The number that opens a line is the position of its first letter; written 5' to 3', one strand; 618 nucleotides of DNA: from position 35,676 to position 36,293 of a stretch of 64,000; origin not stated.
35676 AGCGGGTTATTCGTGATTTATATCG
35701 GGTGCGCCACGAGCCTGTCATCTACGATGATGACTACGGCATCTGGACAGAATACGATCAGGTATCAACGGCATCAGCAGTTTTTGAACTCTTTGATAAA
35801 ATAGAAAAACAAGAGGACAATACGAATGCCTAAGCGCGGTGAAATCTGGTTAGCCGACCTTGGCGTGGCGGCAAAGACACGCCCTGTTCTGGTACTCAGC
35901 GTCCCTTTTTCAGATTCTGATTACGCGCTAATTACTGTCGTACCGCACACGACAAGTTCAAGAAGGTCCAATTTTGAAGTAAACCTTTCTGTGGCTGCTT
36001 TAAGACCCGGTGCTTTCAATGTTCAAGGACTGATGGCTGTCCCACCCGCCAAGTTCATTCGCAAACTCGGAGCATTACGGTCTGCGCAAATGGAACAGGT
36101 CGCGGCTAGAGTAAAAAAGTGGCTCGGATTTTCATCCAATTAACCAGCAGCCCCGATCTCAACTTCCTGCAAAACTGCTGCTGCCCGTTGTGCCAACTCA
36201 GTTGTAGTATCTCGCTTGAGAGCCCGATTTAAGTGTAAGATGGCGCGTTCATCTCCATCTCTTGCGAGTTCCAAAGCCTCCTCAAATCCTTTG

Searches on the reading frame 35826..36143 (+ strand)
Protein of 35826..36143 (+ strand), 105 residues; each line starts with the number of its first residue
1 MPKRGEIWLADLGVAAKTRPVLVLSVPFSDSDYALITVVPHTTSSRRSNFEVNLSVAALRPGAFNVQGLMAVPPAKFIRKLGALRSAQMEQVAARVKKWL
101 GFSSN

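Call 79: search_protein_families(library=pfam, proteins=[window:35826-36143:+], max_evalue=0.001)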
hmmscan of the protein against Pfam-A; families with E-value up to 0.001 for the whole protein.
window:35826-36143:+ (105 aa): 1 family
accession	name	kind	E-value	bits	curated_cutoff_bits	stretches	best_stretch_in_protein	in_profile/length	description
PF02452.23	PemK_toxin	-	2e-14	54.1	23.1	1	3-100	1-109/109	PemK-like, MazF-like toxin of type II toxin-antitoxin system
